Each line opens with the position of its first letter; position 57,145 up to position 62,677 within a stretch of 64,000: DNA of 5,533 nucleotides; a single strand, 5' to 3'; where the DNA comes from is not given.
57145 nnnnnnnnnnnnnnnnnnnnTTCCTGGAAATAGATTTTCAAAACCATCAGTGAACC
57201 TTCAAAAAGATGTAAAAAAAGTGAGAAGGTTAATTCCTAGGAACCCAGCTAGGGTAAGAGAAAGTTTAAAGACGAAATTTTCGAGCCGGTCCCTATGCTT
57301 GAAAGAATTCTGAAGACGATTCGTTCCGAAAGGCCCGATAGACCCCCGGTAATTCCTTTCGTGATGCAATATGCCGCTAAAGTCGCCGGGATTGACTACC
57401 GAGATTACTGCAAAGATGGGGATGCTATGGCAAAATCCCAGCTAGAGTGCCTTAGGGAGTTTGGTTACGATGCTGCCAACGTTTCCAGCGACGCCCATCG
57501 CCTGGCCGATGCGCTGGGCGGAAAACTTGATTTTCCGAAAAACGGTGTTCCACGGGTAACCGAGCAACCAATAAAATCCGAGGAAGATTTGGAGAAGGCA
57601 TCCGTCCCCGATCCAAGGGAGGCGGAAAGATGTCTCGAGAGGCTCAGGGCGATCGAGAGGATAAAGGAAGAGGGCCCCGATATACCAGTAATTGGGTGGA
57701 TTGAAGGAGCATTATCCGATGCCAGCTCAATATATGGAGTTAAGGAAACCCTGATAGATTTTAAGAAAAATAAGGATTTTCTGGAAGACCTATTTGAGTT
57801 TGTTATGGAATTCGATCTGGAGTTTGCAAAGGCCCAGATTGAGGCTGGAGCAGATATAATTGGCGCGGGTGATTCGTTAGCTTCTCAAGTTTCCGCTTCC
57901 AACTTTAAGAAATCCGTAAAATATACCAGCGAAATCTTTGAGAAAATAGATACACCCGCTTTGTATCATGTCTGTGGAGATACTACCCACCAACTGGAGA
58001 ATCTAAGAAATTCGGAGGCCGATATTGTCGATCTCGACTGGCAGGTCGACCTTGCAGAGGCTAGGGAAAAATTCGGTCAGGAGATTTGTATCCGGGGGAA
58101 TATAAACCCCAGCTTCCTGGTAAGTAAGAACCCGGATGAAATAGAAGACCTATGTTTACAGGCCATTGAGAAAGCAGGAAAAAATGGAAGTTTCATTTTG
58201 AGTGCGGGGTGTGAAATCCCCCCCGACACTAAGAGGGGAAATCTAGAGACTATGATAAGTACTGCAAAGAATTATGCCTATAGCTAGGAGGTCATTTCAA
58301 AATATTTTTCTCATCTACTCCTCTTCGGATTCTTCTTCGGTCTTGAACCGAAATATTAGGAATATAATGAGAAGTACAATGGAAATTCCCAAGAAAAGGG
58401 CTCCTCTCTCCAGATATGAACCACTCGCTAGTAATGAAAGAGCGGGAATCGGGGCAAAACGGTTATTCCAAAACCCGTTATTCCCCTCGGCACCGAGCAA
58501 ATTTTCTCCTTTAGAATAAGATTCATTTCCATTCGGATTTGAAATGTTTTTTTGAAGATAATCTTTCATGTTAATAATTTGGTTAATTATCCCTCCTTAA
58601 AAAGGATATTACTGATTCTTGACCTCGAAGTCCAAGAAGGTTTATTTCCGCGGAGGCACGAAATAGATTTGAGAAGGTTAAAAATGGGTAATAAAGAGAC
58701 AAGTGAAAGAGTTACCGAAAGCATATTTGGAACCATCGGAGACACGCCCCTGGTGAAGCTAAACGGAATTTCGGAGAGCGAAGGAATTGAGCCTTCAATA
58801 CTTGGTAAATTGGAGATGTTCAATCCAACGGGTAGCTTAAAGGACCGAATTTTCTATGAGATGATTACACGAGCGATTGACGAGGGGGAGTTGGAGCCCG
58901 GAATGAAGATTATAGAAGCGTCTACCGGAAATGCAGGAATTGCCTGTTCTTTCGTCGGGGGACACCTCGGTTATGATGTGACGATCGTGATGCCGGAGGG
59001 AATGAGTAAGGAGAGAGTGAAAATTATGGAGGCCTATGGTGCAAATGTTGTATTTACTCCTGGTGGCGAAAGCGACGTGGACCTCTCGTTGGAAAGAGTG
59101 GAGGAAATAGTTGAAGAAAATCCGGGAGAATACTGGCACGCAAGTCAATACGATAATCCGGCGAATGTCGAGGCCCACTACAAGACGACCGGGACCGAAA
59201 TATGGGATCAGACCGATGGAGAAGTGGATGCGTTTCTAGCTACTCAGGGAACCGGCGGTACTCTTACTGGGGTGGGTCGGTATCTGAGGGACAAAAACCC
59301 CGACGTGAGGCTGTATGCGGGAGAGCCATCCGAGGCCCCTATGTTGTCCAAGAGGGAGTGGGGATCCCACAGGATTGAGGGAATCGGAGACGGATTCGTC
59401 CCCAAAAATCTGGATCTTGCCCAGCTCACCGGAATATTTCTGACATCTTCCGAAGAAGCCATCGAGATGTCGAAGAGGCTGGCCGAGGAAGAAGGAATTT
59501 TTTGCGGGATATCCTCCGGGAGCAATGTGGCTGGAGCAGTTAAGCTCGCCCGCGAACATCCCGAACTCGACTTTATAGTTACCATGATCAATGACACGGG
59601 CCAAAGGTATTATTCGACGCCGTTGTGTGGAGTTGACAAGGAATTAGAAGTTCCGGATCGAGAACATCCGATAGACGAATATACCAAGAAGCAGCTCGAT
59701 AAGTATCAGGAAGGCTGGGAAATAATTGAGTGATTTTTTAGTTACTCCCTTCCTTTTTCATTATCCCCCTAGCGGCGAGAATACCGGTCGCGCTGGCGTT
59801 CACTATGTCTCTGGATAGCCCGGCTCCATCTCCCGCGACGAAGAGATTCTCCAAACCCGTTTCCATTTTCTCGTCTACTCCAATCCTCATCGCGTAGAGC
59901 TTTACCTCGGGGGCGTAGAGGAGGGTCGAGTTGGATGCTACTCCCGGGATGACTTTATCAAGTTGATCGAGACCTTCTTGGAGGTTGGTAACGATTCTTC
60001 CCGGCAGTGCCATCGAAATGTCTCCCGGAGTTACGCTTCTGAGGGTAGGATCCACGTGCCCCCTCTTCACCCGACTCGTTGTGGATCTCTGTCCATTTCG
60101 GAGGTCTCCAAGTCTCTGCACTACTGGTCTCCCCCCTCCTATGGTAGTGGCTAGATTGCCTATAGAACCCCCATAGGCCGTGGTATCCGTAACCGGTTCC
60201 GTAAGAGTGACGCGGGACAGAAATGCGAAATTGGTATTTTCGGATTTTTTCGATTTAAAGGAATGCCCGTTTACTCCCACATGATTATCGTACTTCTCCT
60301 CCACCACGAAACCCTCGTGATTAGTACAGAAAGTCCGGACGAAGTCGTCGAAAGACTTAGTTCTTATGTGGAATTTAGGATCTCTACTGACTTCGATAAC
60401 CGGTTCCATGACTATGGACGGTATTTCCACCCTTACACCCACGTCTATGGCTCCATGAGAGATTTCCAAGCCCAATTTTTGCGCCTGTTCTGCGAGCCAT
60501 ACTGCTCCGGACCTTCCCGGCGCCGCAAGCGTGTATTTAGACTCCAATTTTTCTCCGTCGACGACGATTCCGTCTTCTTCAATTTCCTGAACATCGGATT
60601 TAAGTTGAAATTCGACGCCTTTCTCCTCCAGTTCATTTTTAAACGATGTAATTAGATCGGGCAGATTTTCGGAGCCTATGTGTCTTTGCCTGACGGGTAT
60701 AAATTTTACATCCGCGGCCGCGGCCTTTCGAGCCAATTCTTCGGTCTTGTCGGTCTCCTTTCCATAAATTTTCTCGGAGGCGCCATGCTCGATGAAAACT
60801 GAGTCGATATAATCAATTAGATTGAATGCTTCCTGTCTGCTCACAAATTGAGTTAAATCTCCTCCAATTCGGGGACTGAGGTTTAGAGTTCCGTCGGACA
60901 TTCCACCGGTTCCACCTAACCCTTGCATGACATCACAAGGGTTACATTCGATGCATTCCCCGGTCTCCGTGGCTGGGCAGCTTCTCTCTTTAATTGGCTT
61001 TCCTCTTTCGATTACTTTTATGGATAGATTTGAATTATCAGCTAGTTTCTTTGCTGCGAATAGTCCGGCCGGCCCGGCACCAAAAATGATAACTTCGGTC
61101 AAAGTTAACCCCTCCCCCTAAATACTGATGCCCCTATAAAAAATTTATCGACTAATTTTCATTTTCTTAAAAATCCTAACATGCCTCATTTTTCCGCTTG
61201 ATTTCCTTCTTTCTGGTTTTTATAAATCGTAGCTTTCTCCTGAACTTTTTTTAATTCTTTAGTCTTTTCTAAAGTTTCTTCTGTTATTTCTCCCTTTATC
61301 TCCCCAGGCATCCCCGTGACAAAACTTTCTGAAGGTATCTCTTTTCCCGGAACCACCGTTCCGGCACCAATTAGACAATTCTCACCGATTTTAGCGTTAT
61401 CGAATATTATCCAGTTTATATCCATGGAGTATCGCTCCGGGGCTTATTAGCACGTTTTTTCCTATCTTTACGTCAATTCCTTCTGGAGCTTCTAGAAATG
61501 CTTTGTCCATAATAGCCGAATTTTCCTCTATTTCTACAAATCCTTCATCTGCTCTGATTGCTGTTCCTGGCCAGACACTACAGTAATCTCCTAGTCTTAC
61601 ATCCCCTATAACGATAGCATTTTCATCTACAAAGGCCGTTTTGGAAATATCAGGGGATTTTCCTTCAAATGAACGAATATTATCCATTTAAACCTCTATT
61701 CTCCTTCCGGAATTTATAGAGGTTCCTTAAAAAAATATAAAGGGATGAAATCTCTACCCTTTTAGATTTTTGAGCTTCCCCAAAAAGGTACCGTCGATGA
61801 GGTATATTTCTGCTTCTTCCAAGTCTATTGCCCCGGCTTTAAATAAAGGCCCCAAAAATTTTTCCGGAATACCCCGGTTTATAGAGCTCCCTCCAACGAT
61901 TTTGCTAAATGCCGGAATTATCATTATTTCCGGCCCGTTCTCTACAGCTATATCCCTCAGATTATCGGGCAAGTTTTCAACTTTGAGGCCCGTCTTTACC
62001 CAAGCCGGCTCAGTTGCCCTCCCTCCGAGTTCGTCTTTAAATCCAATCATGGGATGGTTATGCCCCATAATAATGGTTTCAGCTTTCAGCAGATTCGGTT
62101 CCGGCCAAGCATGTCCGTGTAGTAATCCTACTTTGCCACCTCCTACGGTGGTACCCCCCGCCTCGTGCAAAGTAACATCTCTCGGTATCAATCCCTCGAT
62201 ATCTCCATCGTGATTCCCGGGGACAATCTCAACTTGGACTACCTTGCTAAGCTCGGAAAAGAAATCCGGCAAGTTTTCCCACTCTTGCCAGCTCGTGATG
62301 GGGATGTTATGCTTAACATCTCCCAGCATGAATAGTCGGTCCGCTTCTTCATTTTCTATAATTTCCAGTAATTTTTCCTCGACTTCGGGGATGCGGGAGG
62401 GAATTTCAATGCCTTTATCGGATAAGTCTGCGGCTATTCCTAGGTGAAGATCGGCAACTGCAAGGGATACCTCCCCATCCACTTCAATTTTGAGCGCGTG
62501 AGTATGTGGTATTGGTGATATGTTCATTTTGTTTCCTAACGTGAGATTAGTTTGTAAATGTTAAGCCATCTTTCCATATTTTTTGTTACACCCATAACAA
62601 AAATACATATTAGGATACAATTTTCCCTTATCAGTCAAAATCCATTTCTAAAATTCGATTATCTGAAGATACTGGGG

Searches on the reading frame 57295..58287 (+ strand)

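Call 79: search_protein_families(library=pfam, proteins=[window:57295-58287:+], max_evalue=0.000001)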
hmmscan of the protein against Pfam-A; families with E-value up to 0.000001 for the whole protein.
window:57295-58287:+ (330 aa): 1 family
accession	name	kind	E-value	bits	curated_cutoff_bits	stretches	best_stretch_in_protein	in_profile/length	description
PF01208.23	URO-D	-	1.2e-73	248.6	23.9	1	3-327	4-346/346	Uroporphyrinogen decarboxylase (URO-D)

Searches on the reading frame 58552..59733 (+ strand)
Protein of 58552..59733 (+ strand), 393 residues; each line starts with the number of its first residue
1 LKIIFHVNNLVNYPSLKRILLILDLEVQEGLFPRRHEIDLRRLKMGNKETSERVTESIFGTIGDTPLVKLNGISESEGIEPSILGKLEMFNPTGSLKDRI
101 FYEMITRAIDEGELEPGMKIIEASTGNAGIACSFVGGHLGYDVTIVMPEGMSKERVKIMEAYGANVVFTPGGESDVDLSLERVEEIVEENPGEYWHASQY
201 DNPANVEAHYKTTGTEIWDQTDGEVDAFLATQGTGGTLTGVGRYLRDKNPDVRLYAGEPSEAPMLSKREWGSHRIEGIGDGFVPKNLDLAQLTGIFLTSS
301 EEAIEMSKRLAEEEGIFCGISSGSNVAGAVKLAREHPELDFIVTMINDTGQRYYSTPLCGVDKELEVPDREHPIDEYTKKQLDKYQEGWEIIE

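Call 79: search_protein_families(library=pfam, proteins=[window:58552-59733:+], max_evalue=0.000001)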
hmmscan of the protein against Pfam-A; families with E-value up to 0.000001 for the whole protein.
window:58552-59733:+ (393 aa): 1 family
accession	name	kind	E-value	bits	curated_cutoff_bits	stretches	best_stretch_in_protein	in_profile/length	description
PF00291.31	PALP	-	4.1e-75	253.3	35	1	59-347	2-294/295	Pyridoxal-phosphate dependent enzyme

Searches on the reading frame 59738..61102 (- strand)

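Call 79: search_protein_families(library=pfam, proteins=[window:59738-61102:-], max_evalue=0.000001)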
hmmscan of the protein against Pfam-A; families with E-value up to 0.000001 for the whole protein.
window:59738-61102:- (454 aa): 3 families
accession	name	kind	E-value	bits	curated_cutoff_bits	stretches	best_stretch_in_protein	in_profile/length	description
PF07992.20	Pyr_redox_2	-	7.7e-16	58.8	26.1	0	129-221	165-259/291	Pyridine nucleotide-disulphide oxidoreductase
PF21688.3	FAD-depend_C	-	2.3e-11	44.7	27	1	254-400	45-195/197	FAD-dependent protein, C-terminal domain-like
PF03486.20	HI0933_like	-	9.1e-07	29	50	0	3-38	2-36/244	HI0933-like protein Rossmann domain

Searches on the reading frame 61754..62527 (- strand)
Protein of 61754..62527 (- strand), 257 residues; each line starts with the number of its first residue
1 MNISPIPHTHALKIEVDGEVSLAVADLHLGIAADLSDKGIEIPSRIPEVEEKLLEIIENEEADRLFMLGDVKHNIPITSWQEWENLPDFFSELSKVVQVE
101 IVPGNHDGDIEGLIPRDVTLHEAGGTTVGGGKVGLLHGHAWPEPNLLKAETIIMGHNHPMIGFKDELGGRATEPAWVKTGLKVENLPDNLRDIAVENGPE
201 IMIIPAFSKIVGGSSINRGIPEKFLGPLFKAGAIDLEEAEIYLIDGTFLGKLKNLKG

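Call 79: search_protein_families(library=pfam, proteins=[window:61754-62527:-], max_evalue=0.000001)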
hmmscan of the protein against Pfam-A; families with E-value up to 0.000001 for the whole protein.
window:61754-62527:- (257 aa): 2 families
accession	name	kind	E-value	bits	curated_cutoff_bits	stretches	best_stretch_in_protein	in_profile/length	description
PF00149.33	Metallophos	-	1.3e-07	32.7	21.5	1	22-178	4-177/191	Calcineurin-like phosphoesterase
PF12850.12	Metallophos_2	-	4e-07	30.6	27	0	24-158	6-117/154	Calcineurin-like phosphoesterase superfamily domain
